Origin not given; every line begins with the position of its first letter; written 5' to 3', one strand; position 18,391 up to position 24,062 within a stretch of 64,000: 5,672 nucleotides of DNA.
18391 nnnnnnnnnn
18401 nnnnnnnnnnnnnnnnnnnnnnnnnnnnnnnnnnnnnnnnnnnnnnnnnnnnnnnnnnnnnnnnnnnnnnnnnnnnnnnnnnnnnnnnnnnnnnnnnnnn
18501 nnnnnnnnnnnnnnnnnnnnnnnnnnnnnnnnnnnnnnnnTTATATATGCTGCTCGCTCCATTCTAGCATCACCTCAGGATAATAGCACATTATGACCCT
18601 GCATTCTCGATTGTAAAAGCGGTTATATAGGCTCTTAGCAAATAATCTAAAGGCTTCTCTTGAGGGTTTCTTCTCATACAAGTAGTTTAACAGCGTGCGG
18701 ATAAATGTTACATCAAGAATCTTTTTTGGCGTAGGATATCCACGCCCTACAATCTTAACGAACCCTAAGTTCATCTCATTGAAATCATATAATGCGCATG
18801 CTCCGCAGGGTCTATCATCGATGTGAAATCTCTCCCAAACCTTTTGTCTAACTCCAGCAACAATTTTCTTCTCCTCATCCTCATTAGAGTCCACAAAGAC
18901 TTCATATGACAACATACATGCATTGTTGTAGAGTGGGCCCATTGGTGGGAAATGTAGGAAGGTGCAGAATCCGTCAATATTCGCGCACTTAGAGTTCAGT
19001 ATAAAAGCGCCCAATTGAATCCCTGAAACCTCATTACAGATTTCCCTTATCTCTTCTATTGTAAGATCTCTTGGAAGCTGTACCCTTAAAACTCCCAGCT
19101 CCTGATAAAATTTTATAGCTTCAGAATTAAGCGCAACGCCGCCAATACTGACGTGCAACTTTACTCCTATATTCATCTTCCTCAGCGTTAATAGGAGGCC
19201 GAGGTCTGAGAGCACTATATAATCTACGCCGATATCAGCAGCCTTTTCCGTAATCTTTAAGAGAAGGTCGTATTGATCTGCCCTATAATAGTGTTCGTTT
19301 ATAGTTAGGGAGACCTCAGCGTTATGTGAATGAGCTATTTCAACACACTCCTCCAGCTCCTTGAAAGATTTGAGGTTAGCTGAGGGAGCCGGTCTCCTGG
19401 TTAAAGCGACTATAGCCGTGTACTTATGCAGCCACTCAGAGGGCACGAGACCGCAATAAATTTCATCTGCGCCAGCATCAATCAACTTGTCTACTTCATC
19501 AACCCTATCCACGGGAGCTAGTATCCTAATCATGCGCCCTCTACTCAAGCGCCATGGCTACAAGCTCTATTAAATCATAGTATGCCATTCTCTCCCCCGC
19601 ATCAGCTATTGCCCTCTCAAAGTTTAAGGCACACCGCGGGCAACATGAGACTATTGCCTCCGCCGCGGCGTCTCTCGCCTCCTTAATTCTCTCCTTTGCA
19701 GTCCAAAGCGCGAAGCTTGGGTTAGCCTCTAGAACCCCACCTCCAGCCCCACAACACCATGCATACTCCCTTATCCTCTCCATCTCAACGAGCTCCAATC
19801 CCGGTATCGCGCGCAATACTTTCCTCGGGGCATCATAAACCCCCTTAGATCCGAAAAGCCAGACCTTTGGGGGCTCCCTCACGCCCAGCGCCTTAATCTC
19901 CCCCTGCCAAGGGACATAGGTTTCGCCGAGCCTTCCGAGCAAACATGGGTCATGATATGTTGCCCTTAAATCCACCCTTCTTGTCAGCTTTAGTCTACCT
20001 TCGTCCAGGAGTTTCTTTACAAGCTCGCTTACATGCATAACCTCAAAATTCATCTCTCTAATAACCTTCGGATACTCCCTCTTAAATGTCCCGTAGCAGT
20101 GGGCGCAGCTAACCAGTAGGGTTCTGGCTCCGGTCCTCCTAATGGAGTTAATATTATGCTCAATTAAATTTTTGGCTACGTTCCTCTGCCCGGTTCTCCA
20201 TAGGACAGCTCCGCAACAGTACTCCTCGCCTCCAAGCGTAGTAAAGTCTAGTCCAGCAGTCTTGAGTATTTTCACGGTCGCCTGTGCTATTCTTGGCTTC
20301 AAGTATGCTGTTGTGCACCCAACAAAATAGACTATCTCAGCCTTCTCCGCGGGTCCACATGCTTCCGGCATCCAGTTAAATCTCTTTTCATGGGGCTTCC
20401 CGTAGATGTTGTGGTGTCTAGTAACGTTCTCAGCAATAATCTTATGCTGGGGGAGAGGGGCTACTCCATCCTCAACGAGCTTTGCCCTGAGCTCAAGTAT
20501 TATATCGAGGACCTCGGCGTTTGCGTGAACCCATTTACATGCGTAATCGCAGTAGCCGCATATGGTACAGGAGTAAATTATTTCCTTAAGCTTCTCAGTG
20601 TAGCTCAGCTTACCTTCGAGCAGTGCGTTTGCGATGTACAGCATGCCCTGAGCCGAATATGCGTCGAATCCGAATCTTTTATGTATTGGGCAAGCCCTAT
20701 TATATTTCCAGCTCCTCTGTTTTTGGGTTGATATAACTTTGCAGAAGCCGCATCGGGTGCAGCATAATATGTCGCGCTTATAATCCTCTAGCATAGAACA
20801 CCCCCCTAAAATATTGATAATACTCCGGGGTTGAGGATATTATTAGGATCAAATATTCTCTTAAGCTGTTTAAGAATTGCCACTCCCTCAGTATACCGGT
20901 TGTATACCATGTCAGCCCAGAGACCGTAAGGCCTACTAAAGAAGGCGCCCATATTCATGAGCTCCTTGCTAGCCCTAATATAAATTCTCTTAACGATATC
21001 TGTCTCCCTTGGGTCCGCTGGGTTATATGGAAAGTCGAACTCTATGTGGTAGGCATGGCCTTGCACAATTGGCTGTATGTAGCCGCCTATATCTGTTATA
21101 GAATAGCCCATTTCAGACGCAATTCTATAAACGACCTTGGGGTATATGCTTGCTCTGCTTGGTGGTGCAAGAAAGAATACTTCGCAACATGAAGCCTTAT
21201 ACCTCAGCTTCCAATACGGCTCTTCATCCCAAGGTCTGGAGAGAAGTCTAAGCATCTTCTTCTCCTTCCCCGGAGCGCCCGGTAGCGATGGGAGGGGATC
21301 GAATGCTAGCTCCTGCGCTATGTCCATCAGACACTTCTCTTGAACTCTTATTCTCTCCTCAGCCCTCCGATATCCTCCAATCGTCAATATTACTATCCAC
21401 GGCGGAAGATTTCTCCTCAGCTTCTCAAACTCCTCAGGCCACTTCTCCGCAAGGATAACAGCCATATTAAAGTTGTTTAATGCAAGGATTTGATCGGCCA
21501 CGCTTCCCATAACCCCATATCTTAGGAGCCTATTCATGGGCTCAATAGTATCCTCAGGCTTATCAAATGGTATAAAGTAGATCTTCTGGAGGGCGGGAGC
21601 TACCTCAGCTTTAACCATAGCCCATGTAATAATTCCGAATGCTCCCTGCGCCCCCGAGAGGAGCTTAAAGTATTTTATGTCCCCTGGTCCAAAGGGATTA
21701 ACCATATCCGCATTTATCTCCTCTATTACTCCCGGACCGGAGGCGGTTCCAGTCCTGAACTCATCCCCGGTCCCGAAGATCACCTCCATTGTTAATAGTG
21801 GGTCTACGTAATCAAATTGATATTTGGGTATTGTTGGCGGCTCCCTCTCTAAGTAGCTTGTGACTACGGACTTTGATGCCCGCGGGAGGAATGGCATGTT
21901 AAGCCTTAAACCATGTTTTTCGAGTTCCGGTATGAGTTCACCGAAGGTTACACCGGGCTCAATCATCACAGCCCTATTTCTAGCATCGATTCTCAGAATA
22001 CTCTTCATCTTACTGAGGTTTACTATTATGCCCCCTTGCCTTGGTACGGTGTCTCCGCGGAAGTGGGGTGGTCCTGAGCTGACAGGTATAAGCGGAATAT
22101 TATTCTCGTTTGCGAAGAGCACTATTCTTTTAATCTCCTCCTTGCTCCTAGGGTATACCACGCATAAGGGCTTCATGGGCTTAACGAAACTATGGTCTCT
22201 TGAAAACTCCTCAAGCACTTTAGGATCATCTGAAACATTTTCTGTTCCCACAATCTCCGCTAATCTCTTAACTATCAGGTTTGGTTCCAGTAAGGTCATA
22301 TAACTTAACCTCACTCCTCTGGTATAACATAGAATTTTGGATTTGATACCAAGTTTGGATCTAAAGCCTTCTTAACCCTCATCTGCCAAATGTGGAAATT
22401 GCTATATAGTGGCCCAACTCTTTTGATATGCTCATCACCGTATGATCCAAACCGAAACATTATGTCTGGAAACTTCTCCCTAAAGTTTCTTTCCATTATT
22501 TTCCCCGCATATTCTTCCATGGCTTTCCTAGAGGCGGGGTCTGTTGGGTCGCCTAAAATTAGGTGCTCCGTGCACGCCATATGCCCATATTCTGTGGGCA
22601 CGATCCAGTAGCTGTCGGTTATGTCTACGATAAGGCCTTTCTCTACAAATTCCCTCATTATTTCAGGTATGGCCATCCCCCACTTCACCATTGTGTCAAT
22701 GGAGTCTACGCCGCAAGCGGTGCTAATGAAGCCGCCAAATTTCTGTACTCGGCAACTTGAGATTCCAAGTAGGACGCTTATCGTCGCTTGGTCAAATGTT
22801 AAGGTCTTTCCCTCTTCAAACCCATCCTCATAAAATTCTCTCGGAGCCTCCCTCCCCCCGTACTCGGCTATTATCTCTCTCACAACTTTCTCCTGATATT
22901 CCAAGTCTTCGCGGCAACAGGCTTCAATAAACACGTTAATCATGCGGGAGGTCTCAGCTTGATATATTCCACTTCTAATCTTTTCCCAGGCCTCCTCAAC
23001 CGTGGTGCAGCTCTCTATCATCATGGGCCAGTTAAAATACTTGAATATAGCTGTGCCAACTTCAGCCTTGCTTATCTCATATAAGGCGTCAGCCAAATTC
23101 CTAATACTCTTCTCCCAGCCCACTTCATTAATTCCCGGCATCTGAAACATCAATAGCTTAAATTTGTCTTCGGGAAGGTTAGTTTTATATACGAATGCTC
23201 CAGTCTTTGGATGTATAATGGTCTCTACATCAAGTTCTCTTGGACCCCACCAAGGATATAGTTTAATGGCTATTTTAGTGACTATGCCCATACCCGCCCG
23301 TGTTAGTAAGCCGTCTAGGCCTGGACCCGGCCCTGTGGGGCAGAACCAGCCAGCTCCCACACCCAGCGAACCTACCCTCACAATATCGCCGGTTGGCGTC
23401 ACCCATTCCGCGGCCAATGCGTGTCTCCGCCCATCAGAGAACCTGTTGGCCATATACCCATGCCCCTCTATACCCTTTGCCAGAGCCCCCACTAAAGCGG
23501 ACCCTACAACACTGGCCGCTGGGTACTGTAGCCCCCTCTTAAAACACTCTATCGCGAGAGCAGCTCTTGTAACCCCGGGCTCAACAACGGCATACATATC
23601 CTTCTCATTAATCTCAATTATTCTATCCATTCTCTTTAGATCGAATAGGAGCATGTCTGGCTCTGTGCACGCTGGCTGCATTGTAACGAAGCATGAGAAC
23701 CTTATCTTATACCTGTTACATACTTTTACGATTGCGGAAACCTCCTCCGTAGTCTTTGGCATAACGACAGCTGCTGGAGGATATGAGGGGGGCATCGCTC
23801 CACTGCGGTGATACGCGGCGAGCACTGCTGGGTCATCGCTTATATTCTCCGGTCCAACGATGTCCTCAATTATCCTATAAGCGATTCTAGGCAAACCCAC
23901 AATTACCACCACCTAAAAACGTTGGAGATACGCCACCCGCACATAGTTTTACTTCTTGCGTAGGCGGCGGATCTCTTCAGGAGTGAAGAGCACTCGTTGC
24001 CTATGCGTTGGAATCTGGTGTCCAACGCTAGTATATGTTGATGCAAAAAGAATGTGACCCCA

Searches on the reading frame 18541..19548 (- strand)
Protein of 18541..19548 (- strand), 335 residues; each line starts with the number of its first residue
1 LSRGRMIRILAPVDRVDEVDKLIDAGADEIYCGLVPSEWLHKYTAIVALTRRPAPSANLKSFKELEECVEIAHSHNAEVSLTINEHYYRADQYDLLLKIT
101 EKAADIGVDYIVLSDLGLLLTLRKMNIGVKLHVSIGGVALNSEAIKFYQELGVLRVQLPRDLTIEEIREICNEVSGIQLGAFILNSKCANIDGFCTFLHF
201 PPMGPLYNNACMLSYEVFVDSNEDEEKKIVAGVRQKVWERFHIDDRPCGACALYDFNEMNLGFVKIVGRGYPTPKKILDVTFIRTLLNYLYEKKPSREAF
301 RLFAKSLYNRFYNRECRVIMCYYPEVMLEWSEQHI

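Call 46: search_protein_families(library=pfam, proteins=[window:18541-19548:-])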
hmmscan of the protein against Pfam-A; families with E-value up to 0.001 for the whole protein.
window:18541-19548:- (335 aa): 1 family
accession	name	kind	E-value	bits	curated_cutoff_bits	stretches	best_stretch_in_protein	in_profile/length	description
PF01136.24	Peptidase_U32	-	8.7e-29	100.9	22.4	1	96-311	4-221/233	Peptidase family U32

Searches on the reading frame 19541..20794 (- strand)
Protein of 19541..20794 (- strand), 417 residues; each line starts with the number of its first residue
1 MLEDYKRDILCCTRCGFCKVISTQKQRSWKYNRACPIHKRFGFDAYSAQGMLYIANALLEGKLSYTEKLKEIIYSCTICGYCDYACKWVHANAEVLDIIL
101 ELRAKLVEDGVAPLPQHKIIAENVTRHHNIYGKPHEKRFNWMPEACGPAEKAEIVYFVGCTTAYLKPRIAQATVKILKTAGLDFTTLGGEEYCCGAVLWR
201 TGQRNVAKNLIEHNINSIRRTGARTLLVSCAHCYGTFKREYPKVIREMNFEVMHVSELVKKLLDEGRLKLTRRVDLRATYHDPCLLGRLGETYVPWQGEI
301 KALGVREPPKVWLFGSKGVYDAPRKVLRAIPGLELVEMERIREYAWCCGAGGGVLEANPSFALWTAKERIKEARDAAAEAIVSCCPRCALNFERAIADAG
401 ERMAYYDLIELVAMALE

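Call 46: search_protein_families(library=pfam, proteins=[window:19541-20794:-])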
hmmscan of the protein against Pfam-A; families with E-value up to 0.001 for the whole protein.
window:19541-20794:- (417 aa): 2 families
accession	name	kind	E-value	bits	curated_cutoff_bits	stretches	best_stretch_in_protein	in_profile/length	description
PF02754.22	CCG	-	1.3e-31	109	20.6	2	154-238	1-85/85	Cysteine-rich domain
PF13183.11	Fer4_8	-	1.2e-07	32.6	27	1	11-87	4-65/68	4Fe-4S dicluster domain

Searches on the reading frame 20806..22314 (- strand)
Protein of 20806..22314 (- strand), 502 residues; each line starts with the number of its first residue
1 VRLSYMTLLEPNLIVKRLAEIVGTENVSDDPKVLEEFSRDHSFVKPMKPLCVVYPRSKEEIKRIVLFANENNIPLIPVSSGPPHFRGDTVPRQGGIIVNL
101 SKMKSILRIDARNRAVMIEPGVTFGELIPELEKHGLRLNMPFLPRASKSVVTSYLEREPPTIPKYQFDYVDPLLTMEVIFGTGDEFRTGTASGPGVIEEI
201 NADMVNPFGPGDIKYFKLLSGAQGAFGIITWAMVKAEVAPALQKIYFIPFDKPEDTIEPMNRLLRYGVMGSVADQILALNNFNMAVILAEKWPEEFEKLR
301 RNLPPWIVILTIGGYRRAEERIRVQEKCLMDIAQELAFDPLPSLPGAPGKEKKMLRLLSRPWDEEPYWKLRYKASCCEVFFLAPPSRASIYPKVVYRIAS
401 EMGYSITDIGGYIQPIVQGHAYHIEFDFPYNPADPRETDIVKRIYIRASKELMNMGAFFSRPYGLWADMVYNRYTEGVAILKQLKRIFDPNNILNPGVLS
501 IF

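Call 46: search_protein_families(library=pfam, proteins=[window:20806-22314:-])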
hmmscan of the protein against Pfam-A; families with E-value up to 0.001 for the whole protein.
window:20806-22314:- (502 aa): 2 families
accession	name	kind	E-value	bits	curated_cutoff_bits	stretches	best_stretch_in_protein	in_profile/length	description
PF01565.28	FAD_binding_4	-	1.2e-19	70.8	26.4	1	49-139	1-89/139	FAD binding domain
PF02913.24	FAD-oxidase_C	-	6.3e-06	26.5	21.2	1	468-497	213-246/248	FAD linked oxidases, C-terminal domain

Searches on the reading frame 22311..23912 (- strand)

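Call 46: search_protein_families(library=pfam, proteins=[window:22311-23912:-])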
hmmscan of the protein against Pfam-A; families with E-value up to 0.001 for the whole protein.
window:22311-23912:- (533 aa): 1 family
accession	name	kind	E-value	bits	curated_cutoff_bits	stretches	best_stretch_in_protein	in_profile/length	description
PF01565.28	FAD_binding_4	-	1.2e-20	74.1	26.4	1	46-181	1-139/139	FAD binding domain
